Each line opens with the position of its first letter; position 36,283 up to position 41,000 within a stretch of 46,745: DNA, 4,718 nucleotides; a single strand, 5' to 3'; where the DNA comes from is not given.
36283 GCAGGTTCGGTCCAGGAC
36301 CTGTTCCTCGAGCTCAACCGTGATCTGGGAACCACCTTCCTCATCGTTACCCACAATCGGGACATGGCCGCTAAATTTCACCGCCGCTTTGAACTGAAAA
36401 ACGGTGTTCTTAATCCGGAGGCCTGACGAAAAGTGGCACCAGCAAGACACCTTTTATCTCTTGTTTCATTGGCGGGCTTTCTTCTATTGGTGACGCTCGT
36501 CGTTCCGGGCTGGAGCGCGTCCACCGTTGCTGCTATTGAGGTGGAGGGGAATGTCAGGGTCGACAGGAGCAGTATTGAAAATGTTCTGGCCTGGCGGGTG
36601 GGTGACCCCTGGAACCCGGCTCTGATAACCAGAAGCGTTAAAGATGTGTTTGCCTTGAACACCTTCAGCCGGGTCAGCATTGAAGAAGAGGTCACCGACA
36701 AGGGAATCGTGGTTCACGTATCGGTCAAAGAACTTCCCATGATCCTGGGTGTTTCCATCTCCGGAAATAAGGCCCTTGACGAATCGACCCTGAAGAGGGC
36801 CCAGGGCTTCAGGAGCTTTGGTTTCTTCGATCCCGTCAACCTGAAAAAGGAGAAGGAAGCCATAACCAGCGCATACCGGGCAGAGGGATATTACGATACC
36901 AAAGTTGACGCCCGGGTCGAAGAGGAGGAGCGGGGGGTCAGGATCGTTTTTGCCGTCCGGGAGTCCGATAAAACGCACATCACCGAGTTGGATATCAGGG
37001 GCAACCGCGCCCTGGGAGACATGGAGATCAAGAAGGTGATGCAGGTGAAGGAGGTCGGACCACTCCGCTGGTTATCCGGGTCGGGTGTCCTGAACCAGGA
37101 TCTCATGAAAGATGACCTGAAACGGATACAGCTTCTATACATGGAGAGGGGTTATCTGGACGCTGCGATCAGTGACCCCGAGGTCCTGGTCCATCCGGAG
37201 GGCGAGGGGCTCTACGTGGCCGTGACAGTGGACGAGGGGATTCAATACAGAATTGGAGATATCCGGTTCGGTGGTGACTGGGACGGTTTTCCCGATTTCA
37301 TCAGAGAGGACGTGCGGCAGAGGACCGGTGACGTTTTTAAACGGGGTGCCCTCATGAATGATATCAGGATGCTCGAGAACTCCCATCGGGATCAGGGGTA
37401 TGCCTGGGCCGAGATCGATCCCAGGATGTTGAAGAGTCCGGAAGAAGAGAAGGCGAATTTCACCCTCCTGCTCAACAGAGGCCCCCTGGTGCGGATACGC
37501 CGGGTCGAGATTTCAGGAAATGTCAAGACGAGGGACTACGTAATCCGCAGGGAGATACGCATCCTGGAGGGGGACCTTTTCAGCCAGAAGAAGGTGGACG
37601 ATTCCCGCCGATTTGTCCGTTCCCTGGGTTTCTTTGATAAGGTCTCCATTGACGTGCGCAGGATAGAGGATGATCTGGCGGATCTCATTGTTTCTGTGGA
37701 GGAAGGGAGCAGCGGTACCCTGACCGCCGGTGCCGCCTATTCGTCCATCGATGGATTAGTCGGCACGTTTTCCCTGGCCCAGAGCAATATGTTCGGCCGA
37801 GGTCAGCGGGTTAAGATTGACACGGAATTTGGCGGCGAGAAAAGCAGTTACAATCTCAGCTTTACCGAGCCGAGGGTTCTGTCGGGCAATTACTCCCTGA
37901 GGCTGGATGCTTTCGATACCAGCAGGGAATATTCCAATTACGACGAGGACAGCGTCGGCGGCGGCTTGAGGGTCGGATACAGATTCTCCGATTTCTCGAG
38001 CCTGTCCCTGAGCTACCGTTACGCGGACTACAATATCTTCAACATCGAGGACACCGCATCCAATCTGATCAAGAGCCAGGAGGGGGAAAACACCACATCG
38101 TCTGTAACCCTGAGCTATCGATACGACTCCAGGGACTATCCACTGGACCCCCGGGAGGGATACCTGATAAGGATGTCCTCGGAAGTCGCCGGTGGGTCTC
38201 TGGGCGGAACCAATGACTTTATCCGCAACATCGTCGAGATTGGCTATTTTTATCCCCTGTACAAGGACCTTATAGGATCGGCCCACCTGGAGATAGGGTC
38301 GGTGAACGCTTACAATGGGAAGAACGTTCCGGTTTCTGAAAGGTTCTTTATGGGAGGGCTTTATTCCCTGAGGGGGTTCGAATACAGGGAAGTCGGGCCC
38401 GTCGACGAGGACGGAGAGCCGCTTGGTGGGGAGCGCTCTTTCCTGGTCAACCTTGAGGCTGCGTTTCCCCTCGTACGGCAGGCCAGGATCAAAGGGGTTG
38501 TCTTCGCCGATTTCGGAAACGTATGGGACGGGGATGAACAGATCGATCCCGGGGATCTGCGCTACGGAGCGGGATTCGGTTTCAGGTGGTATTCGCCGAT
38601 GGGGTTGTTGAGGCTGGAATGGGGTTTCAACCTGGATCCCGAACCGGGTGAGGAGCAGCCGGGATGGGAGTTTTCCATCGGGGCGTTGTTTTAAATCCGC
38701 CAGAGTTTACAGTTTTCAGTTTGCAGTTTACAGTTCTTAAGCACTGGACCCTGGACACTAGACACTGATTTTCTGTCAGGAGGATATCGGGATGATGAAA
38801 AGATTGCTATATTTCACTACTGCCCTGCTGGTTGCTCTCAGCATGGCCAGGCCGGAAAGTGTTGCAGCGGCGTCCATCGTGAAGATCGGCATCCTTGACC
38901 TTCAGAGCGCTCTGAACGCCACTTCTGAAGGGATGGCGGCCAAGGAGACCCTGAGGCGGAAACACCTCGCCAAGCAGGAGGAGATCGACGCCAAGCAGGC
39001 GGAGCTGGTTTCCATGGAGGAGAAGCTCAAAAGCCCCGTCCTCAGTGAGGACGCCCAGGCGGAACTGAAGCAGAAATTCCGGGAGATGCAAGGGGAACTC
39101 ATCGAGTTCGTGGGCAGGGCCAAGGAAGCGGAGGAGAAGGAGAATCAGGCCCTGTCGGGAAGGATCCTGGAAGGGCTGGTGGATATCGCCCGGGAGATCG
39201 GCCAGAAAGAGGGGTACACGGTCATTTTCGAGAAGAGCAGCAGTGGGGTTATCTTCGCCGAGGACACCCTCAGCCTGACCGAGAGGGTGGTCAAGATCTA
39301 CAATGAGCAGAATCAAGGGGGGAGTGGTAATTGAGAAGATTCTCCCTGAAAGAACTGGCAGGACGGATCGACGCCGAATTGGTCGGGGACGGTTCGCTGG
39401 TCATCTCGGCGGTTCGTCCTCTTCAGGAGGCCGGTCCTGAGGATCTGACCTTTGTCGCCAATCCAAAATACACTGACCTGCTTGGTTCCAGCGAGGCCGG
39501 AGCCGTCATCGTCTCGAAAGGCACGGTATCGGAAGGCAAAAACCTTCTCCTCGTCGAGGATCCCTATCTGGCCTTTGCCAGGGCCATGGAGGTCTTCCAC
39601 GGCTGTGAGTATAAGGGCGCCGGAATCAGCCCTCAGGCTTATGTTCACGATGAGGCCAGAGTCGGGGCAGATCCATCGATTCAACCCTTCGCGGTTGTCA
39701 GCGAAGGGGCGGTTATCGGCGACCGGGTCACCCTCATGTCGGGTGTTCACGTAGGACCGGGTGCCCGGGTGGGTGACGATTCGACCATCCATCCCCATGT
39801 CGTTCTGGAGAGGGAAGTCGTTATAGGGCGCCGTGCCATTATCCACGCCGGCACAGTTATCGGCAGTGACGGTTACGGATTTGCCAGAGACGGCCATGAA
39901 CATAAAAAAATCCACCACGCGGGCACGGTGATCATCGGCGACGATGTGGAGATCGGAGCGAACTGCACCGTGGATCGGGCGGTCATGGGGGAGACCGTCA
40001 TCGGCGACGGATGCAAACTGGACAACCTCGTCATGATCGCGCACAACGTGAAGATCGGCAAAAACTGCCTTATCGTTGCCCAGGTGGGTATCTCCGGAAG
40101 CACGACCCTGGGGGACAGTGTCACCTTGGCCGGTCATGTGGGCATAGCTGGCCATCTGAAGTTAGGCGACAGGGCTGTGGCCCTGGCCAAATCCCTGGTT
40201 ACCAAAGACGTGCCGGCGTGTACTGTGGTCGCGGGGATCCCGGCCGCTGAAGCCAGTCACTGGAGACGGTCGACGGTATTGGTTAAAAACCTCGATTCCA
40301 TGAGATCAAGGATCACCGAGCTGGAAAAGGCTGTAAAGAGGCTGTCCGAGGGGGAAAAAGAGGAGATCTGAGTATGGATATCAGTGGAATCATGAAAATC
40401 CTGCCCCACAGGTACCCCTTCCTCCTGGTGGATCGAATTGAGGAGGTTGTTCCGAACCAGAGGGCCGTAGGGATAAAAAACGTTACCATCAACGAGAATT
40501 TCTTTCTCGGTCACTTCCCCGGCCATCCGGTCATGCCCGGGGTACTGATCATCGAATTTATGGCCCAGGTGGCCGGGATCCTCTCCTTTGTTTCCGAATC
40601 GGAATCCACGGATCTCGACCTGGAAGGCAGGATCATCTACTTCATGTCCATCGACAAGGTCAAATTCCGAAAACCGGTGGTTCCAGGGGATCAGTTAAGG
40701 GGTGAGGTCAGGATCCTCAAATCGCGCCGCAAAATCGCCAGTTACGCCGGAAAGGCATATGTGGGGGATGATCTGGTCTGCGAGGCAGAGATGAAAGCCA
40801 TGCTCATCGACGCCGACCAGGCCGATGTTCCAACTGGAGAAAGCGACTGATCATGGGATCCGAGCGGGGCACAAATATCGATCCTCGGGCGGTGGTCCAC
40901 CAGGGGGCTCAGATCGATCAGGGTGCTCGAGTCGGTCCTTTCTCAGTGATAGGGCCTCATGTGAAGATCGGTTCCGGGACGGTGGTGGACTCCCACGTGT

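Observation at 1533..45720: Window-wide architecture: nearly every intergenic spacer is an AT-rich block of degenerate tandem heptanucleotides, often as two complementary arms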

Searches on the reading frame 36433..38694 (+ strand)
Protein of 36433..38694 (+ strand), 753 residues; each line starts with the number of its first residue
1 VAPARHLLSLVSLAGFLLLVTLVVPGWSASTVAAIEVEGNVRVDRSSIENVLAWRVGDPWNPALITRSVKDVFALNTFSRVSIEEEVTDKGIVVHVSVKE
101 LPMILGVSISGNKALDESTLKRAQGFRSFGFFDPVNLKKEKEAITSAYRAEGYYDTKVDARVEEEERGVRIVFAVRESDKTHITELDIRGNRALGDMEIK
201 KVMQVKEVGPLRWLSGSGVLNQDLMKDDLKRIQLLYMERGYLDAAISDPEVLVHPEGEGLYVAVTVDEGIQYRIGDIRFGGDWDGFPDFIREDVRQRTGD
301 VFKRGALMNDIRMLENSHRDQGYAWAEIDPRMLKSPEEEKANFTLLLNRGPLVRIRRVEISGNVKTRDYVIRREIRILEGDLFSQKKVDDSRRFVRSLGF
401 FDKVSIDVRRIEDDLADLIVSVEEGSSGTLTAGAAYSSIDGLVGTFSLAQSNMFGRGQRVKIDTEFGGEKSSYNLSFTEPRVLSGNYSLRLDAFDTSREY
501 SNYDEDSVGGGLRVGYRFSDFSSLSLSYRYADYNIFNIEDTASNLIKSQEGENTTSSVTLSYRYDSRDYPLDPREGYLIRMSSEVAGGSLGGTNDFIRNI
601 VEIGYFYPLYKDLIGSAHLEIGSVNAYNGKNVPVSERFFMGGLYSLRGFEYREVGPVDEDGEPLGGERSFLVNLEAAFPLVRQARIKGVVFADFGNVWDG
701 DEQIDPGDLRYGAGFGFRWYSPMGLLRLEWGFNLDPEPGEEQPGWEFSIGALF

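Call 16: find_encoding_contigs(protein=window:36433-38694:+, flank=10000, max_places=4)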
Protein window:36433-38694:+ (753 aa): no gene with exactly this product is on record in the collection.
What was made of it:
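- Tried and rejected: Exact look-up of BamA from its GTG start found nothing, because the recorded product differs in sequence (nearest recorded homologue 98% identical) (call 16).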

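Call 32: search_protein_families(library=pfam, proteins=[window:36433-38694:+])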
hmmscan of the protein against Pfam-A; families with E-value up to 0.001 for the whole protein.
window:36433-38694:+ (753 aa): 3 families
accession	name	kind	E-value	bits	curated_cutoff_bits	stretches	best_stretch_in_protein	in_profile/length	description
PF01103.29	Omp85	-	1e-70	239.3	24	1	452-752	1-324/325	Omp85 superfamily domain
PF07244.20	POTRA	-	8.8e-54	180.6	21.3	5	353-425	1-79/79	Surface antigen variable number repeat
PF08478.15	POTRA_1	-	6.6e-05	23.6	23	0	354-390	2-38/69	POTRA domain, FtsQ-type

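Call 46: find_related_loci(query=window:36433-38694:+, collection=metagenome_contigs, flank=10000)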
Query window:36433-38694:+ (753 aa) in metagenome_contigs; peptide patterns used: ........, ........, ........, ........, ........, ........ (x = any residue, [..] = any of these).
83 stretches matched a pattern, but none encodes a relative of the query by tblastn (E <= 1e-3).
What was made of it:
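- Tried and rejected: The first metagenome scan with BamA peptide patterns found nothing (call 46).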

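Call 47: find_homologous_proteins(query=window:36433-38694:+, max_evalue=1e-50)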
Query window:36433-38694:+ (753 aa): 552 proteins with E <= 1e-50 among 8000 candidates; the best 120 are listed.
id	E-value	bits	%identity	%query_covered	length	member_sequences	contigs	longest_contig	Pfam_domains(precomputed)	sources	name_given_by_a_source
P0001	0.0e+0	1654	98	100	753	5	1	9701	PF07244.21,PF01103.30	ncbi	-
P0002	0.0e+0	1242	71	99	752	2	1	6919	PF07244.21,PF01103.30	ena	-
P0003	0.0e+0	1206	70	99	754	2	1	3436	PF08478.16,PF07244.21,PF01103.30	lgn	-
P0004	0.0e+0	1029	59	98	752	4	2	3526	PF07244.21,PF01103.30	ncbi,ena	-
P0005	0.0e+0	1017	60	98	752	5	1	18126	PF07244.21,PF01103.30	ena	-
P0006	8.0e-287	972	58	98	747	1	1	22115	PF08478.16,PF07244.21,PF01103.30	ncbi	ncbi:MAG: outer membrane protein assembly factor BamA [bacterium]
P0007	3.0e-284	963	58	96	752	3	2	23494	PF07244.21,PF01103.30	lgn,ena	-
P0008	4.3e-284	963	59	99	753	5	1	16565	PF07244.21,PF01103.30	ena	-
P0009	6.5e-284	962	58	98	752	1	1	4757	PF08479.17,PF07244.21,PF01103.30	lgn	-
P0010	8.6e-284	962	58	98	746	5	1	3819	PF07244.21,PF01103.30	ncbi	-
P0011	9.3e-279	945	56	96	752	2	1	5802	PF07244.21,PF01103.30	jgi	-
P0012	9.8e-279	945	59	96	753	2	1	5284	PF07244.21,PF01103.30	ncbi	-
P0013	3.7e-274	930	54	99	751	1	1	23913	PF08479.17,PF08478.16,PF07244.21,PF01103.30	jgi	-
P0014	1.2e-271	921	55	96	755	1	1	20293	PF08478.16,PF07244.21,PF01103.30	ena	-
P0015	1.3e-268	911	55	98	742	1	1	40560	PF08478.16,PF07244.21,PF01103.30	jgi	jgi:outer membrane protein insertion porin family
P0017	1.3e-267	908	56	96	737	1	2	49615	PF08478.16,PF07244.21,PF01103.30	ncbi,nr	ncbi:MAG: outer membrane protein assembly factor BamA [bacterium]|nr:outer membrane protein assembly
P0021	1.1e-263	895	54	97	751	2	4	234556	PF08478.16,PF07244.21,PF01103.30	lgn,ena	-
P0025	4.5e-261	887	53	100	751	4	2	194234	PF07244.21,PF01103.30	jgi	-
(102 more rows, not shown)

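Call 48: find_encoding_contigs(protein=P0001, flank=10000, max_places=2)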
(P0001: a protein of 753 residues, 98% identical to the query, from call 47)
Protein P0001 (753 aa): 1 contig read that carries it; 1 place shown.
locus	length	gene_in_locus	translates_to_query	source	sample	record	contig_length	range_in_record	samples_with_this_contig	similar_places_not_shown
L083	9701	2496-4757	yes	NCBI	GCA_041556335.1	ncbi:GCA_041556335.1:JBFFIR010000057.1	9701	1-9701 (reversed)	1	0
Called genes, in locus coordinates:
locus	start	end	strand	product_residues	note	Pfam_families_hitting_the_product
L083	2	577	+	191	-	?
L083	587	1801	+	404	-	PF12704:MacB_PCD, PF02687:FtsX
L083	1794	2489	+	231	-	PF00005:ABC_tran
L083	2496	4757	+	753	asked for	PF07244:POTRA, PF01103:Omp85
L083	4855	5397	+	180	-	PF03938:OmpH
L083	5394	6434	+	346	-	PF04613:LpxD, PF00132:Hexapep (weak), PF14602:Hexapep_2 (faint), PF00132:Hexapep, PF25084:LbH_EIF2B (weak), PF25087:GMPPB_C (weak), PF00132:Hexapep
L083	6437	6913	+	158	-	PF22817:ApeP-like, PF07977:FabA, PF22818:ApeI-like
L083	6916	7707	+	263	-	PF25084:LbH_EIF2B (faint), PF25087:GMPPB_C (weak), PF00132:Hexapep (weak), PF13720:Acetyltransf_11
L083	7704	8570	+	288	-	PF17930:LpxI_N, PF06230:LpxI_C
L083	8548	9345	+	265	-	PF00132:Hexapep (weak), PF25087:GMPPB_C (faint), PF13720:Acetyltransf_11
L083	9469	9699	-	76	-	?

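Call 49: find_encoding_contigs(protein=P0002, flank=10000, max_places=2)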
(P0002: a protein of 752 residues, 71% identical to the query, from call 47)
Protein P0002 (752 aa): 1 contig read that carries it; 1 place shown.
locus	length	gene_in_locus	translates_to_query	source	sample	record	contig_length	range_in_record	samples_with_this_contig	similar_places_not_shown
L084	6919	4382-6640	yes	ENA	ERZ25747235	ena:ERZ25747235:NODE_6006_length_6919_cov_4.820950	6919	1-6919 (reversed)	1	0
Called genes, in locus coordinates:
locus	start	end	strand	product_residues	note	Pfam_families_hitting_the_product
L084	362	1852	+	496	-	PF01336:tRNA_anti-codon, PF00152:tRNA-synt_2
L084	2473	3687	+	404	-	PF12704:MacB_PCD, PF02687:FtsX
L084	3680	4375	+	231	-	PF00005:ABC_tran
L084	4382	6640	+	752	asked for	PF07244:POTRA, PF01103:Omp85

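Call 50: find_encoding_contigs(protein=P0005, flank=10000, max_places=2)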
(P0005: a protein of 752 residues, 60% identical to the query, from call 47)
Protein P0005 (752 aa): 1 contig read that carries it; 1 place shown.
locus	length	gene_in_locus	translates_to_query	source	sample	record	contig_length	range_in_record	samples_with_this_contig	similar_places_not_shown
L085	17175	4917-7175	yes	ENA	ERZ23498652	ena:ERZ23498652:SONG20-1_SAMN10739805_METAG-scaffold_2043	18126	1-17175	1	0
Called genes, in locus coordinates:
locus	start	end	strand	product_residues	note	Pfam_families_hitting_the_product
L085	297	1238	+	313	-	PF03331:LpxC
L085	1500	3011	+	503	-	PF01336:tRNA_anti-codon, PF00152:tRNA-synt_2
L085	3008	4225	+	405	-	PF12704:MacB_PCD, PF02687:FtsX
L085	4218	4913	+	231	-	PF00005:ABC_tran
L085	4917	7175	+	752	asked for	PF07244:POTRA, PF01103:Omp85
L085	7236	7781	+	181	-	PF03938:OmpH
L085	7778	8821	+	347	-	PF04613:LpxD, PF25084:LbH_EIF2B (faint), PF25087:GMPPB_C (weak), PF14602:Hexapep_2 (faint), PF00132:Hexapep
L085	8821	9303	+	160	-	PF22817:ApeP-like (weak), PF07977:FabA, PF22818:ApeI-like, PF13279:4HBT_2 (weak)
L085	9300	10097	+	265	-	PF25087:GMPPB_C (faint), PF00132:Hexapep (weak), PF13720:Acetyltransf_11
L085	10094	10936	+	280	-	PF17930:LpxI_N, PF06230:LpxI_C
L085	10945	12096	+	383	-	PF02684:LpxB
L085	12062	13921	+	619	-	PF00664:ABC_membrane, PF02463:SMC_N (faint), PF00005:ABC_tran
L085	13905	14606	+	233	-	PF04028:DUF374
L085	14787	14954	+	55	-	PF03966:Trm112p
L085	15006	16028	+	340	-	PF02606:LpxK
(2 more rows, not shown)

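Call 51: find_encoding_contigs(protein=P0006, flank=10000, max_places=2)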
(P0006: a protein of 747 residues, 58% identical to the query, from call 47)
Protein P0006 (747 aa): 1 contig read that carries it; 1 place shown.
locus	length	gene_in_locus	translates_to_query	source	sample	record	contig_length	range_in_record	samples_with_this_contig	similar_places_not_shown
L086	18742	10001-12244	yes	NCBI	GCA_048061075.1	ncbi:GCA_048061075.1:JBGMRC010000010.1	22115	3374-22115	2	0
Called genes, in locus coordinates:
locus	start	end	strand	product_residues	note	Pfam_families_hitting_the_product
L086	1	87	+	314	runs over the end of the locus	PF00698:Acyl_transf_1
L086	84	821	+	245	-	PF00106:adh_short, PF08659:KR, PF13561:adh_short_C2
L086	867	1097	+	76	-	PF00550:PP-binding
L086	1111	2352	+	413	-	PF00109:ketoacyl-synt, PF02801:Ketoacyl-synt_C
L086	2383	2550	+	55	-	-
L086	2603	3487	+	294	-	PF02163:Peptidase_M50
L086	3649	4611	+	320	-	PF00691:OmpA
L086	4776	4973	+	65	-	-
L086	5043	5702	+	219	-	PF13483:Lactamase_B_3, PF12706:Lactamase_B_2 (weak)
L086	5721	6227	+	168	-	PF01927:Mut7-C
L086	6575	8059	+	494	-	PF01336:tRNA_anti-codon, PF00152:tRNA-synt_2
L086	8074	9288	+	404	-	PF12704:MacB_PCD, PF02687:FtsX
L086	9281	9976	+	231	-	PF00005:ABC_tran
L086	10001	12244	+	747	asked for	PF08478:POTRA_1 (faint), PF07244:POTRA, PF01103:Omp85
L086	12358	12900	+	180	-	PF03938:OmpH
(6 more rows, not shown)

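Call 55: find_encoding_contigs(protein=P0017, flank=10000, max_places=1)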
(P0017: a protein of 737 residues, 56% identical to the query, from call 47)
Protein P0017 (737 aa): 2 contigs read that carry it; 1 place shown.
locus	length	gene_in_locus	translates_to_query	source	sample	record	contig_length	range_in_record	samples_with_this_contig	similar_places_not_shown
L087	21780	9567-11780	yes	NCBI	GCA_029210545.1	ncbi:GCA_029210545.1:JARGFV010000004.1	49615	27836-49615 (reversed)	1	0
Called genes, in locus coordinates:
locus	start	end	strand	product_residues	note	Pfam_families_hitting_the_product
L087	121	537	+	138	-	PF01980:TrmO_N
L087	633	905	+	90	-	PF00708:Acylphosphatase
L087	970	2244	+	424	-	PF00535:Glycos_transf_2 (weak), PF13641:Glyco_tranf_2_3 (weak)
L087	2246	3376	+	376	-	PF00871:Acetate_kinase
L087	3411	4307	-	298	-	PF00989:PAS, PF08448:PAS_4, PF13188:PAS_8, PF13426:PAS_9, PF00990:GGDEF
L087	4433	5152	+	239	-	PF00072:Response_reg, PF07238:PilZ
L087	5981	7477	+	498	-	PF01336:tRNA_anti-codon, PF00152:tRNA-synt_2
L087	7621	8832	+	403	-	PF12704:MacB_PCD, PF02687:FtsX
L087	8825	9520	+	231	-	PF00005:ABC_tran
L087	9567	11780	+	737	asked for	PF07244:POTRA, PF08478:POTRA_1 (faint), PF07244:POTRA, PF01103:Omp85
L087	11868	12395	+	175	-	PF03938:OmpH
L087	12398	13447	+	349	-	PF04613:LpxD, PF25087:GMPPB_C (faint), PF00132:Hexapep (weak), PF25084:LbH_EIF2B (faint), PF00132:Hexapep (weak)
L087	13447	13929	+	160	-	PF22817:ApeP-like, PF07977:FabA, PF22818:ApeI-like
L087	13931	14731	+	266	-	PF25087:GMPPB_C (weak), PF25084:LbH_EIF2B (faint), PF00132:Hexapep, PF13720:Acetyltransf_11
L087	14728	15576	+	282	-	PF17930:LpxI_N, PF06230:LpxI_C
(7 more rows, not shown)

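Call 56: find_encoding_contigs(protein=P0021, flank=10000, max_places=1)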
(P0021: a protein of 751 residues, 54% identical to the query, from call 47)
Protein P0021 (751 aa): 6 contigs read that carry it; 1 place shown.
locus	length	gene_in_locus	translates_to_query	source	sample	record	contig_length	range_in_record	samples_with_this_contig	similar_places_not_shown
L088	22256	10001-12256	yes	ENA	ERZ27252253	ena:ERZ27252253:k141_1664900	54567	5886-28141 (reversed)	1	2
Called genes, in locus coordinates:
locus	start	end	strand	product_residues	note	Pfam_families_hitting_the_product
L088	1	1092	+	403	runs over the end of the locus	PF00109:ketoacyl-synt, PF02801:Ketoacyl-synt_C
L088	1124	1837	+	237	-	PF00702:Hydrolase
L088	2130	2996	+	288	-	PF02163:Peptidase_M50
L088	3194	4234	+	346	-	PF00691:OmpA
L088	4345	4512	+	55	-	-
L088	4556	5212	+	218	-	PF13483:Lactamase_B_3, PF12706:Lactamase_B_2 (faint)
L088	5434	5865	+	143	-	PF01927:Mut7-C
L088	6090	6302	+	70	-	PF11146:DUF2905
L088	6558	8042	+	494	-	PF01336:tRNA_anti-codon, PF00152:tRNA-synt_2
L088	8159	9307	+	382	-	PF12704:MacB_PCD, PF02687:FtsX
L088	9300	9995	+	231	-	PF00005:ABC_tran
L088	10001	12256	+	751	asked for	PF07244:POTRA, PF08478:POTRA_1 (faint), PF07244:POTRA, PF01103:Omp85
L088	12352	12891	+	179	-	PF03938:OmpH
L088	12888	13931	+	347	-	PF04613:LpxD, PF25084:LbH_EIF2B (faint), PF00132:Hexapep (weak), PF25087:GMPPB_C, PF14602:Hexapep_2 (faint), PF00132:Hexapep (weak)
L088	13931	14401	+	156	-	PF22817:ApeP-like, PF07977:FabA, PF22818:ApeI-like, PF03061:4HBT (weak), PF13279:4HBT_2 (weak)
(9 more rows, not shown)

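Call 57: find_encoding_contigs(protein=P0025, flank=10000, max_places=1)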
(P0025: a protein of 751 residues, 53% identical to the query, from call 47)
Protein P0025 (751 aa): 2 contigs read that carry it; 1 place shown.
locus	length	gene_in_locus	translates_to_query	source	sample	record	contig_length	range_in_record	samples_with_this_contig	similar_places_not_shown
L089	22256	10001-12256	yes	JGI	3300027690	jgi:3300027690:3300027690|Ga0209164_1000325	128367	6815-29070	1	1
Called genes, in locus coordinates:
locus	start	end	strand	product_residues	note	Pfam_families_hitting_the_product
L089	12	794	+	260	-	PF00702:Hydrolase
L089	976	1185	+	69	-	-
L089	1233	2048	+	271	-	PF02163:Peptidase_M50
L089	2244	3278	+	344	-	PF00691:OmpA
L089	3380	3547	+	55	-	-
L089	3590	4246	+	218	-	PF13483:Lactamase_B_3, PF12706:Lactamase_B_2 (weak)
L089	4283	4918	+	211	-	PF01927:Mut7-C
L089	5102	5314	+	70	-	PF11146:DUF2905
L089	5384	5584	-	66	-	-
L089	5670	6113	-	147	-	-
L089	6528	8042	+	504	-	PF01336:tRNA_anti-codon, PF00152:tRNA-synt_2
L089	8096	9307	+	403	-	PF12704:MacB_PCD, PF02687:FtsX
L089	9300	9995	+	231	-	PF00005:ABC_tran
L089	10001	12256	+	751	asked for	PF07244:POTRA, PF01103:Omp85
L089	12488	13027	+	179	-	PF03938:OmpH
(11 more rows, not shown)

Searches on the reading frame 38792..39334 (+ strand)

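Call 32: search_protein_families(library=pfam, proteins=[window:38792-39334:+])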
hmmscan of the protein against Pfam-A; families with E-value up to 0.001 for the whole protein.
window:38792-39334:+ (180 aa): 1 family
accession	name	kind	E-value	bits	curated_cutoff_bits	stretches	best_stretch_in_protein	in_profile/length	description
PF03938.19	OmpH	-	2.8e-21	76.7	32.4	1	31-168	1-139/141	Outer membrane protein (OmpH-like)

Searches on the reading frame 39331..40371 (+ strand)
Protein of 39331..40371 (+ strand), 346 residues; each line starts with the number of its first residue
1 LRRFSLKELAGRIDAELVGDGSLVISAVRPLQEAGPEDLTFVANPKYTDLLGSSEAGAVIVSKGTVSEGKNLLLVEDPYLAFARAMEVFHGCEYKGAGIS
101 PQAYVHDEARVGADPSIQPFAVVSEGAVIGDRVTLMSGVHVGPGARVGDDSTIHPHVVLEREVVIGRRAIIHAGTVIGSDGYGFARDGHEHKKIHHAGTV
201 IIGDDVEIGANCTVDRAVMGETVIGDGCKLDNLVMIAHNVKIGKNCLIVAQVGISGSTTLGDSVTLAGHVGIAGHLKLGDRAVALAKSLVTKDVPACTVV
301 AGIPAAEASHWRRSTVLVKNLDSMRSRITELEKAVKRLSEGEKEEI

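Call 32: search_protein_families(library=pfam, proteins=[window:39331-40371:+])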
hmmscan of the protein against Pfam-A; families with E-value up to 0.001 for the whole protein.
window:39331-40371:+ (346 aa): 5 families
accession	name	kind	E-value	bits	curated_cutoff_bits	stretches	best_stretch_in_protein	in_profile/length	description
PF00132.30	Hexapep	-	4e-30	102.7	27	4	126-160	1-35/36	Bacterial transferase hexapeptide (six repeats)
PF04613.19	LpxD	-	1.7e-21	76.3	30.8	1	23-87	2-69/70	UDP-3-O-[3-hydroxymyristoyl] glucosamine N-acyltransferase, LpxD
PF25084.1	LbH_EIF2B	-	3.9e-14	53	54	1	159-266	6-105/105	EIF2B subunit epsilon LbH domain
PF14602.12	Hexapep_2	-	3.4e-09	36.7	27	0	200-232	2-28/34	Hexapeptide repeat of succinyl-transferase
PF24894.1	Hexapep_GlmU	-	0.00035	21.1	23.3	0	200-246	35-81/104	GlmU-like, C-terminal hexapeptide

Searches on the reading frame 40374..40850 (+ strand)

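Call 32: search_protein_families(library=pfam, proteins=[window:40374-40850:+])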
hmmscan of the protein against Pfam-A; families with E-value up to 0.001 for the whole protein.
window:40374-40850:+ (158 aa): 4 families
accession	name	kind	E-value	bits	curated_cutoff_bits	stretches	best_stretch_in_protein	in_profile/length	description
PF07977.19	FabA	-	1.2e-35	122.5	23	1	10-139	1-138/138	FabA-like domain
PF03061.28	4HBT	-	3.2e-05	24.6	20.6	1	86-136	28-78/79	Thioesterase superfamily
PF22818.2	ApeI-like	-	6.4e-05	23.6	28.5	1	39-116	24-88/119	ApeI dehydratase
PF13279.12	4HBT_2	-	0.00072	20.4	25.5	1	80-151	37-110/122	Thioesterase-like superfamily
